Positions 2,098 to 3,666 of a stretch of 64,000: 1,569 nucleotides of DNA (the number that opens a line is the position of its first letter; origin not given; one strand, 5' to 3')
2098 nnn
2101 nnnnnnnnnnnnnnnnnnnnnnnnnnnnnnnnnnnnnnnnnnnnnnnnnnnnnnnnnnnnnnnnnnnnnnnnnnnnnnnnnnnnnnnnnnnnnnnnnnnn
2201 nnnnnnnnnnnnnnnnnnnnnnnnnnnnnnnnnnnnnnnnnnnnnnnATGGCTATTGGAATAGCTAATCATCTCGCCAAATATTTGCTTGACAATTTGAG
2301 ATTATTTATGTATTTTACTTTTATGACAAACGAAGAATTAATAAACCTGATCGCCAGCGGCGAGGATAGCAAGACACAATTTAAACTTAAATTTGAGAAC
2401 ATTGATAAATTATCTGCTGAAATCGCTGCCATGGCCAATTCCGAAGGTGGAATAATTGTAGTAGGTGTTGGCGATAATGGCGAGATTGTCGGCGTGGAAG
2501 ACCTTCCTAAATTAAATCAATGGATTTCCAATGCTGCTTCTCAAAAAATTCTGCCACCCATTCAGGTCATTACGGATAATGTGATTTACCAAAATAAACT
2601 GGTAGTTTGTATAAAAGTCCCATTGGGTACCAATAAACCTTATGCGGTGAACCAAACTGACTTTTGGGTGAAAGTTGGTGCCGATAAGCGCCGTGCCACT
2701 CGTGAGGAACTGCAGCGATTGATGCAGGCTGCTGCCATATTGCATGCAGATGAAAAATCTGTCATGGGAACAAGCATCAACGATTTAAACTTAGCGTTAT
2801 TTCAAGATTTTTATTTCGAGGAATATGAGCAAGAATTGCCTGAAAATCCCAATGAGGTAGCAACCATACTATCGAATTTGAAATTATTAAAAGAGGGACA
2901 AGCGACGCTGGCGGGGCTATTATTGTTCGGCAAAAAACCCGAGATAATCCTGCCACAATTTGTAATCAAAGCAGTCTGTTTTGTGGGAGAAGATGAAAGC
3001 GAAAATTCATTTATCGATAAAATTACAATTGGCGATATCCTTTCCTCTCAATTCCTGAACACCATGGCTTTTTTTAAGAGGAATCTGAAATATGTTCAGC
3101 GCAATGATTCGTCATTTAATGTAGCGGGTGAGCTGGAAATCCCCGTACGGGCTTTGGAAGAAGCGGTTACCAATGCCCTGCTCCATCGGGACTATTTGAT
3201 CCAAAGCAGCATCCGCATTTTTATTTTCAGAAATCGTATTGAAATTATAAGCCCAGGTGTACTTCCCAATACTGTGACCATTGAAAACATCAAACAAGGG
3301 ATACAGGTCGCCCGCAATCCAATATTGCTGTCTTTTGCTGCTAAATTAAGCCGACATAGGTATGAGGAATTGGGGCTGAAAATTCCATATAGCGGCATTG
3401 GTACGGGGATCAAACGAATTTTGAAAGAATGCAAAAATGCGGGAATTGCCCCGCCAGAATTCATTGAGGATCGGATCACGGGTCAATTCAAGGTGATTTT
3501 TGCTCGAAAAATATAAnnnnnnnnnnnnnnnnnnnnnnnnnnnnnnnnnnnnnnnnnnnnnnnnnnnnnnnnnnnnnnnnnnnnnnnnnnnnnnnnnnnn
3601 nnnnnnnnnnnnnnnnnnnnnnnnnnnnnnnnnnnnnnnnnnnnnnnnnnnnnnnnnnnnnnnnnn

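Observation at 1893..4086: About 380-bp direct repeats carrying ATPase gene remnants flank an AlbA_2/Schlafen-like ATPase gene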

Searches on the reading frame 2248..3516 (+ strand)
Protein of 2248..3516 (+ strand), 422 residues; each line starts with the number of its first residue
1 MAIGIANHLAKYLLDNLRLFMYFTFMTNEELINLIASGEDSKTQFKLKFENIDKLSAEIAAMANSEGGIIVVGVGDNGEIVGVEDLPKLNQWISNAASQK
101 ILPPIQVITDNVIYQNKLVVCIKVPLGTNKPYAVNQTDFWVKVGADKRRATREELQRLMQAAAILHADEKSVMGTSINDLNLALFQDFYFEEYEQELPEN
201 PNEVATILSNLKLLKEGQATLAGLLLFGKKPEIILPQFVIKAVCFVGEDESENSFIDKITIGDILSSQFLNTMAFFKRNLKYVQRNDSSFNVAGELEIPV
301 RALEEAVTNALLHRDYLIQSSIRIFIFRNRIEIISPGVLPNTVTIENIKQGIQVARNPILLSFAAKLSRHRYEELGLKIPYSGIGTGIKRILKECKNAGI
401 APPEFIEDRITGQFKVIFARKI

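Call 9: search_protein_families(library=pfam, proteins=[window:2323-3516:+], max_evalue=0.01)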
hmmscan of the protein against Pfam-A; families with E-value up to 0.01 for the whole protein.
window:2323-3516:+ (397 aa): 2 families
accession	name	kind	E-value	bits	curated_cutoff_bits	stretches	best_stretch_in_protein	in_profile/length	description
PF04326.19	SLFN_AlbA_2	-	5e-22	79.1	25.3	1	14-125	1-117/118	Schlafen, AlbA_2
PF13749.12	HATPase_c_4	-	2.8e-18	66.2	26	1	295-393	2-89/89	Putative ATP-dependent DNA helicase recG C-terminal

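Call 11: find_encoding_contigs(protein=window:2323-3516:+, flank=10000)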
Protein window:2323-3516:+ (397 aa): no gene with exactly this product is on record in the collection.

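Call 21: find_encoding_contigs(protein=window:2248-3516:+, flank=10000)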
Protein window:2248-3516:+ (422 aa): no gene with exactly this product is on record in the collection.

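Call 24: find_related_loci(query=window:2323-3516:+, collection=genome_contigs, flank=8000)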
Query window:2323-3516:+ (397 aa) in genome_contigs; peptide patterns used: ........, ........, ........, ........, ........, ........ (x = any residue, [..] = any of these).
103 stretches matched a pattern; 4 encode a relative of the query (tblastn E <= 1e-3); 4 distinct loci.
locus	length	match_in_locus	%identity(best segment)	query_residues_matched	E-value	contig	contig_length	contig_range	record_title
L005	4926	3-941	89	84-396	0e+0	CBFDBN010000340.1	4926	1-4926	MAG TPA_asm: uncultured bacterium isolate SRR26215676_binner13_Refined_113 genome assembly, contig: ERZ25073495.23631, w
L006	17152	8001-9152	59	1-395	8e-141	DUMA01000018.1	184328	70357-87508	MAG TPA_asm: Thermoanaerobacterales bacterium isolate AS04akNAM_31 25394_AS04, whole genome shotgun sequence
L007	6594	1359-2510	58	1-395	1e-140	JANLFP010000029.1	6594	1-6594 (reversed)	MAG: Tepidanaerobacteraceae bacterium isolate A05DMB13 NODE_29_length_6594_cov_6.191008, whole genome shotgun sequence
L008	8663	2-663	60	161-395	4e-63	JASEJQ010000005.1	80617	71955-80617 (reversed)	MAG: Thermoanaerobacteraceae bacterium isolate Yes75-04 NODE_5_length_80617_cov_7.307105, whole genome shotgun sequence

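Call 32: search_protein_families(library=pfam, proteins=[L006:9407-11197:+, L007:22-1338:+, L006:7287-7910:+], max_evalue=10)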
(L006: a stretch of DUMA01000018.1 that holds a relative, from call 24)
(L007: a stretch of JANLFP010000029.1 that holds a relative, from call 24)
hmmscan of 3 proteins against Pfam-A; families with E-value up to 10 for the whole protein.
L006:9407-11197:+ (596 aa): 4 families
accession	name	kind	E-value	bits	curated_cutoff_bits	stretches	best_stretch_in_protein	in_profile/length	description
PF09820.16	AAA-ATPase_like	-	5e-56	190.1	26.1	1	32-255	1-201/201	Predicted AAA-ATPase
PF08011.17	PDDEXK_9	-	9.1e-13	48.5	25.5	1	483-589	2-99/105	PD-(D/E)XK nuclease superfamily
PF04191.18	PEMT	-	0.084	13.8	25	1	375-433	40-97/105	Phospholipid methyltransferase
PF23196.1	NOMO_6th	-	0.24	12.2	27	1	345-399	21-73/123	NOMO sixth transthyretin-like domain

L007:22-1338:+ (438 aa): 4 families
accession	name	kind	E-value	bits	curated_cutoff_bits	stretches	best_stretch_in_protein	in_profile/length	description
PF09820.16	AAA-ATPase_like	-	1.7e-15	57.8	26.1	1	11-97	120-201/201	Predicted AAA-ATPase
PF08011.17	PDDEXK_9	-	1.4e-14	54.4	25.5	1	325-431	2-99/105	PD-(D/E)XK nuclease superfamily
PF23196.1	NOMO_6th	-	0.15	12.9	27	1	193-241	28-73/123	NOMO sixth transthyretin-like domain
PF02585.22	PIG-L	-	0.26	12.2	28.2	1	111-175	48-100/129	GlcNAc-PI de-N-acetylase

L006:7287-7910:+ (207 aa): 1 family
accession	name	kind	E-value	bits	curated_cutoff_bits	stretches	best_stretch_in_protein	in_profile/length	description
PF05685.18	Uma2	-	7.1e-35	120.5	27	1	29-200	2-171/172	Putative restriction endonuclease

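Call 50: search_protein_families(library=padloc, proteins=[window:2323-3516:+, L006:9407-11197:+, L006:7986-9155:+], max_evalue=0.01)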
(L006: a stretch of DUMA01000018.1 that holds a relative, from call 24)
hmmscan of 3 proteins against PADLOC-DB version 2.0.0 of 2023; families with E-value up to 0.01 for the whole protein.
window:2323-3516:+ (397 aa): 3 families
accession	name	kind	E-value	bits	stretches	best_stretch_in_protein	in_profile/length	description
PDLC02394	pAgo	-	2.5e-21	73.2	1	28-381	55-424/1121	-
PDLC02402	Aga_SIR2-PNTD1-PNTD2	-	4.1e-14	49.7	1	112-327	284-496/876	Class I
PDLC02418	Aga_SIR2-Kinase-PNTD1-PNTD2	-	1.7e-11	41.1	1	112-328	143-375/756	Class I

L006:9407-11197:+ (596 aa): 0 families

L006:7986-9155:+ (389 aa): 3 families
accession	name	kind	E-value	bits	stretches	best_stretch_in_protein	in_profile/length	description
PDLC02394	pAgo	-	1.9e-21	73.6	1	26-375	47-424/1121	-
PDLC02402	Aga_SIR2-PNTD1-PNTD2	-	5.5e-15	52.5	1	188-321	356-486/876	Class I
PDLC02418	Aga_SIR2-Kinase-PNTD1-PNTD2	-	7.7e-12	42.2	1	120-329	146-372/756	Class I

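Call 51: search_protein_families(library=ncbifam, proteins=[window:2323-3516:+], max_evalue=0.001)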
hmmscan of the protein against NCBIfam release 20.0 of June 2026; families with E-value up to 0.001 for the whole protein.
window:2323-3516:+ (397 aa): 0 families
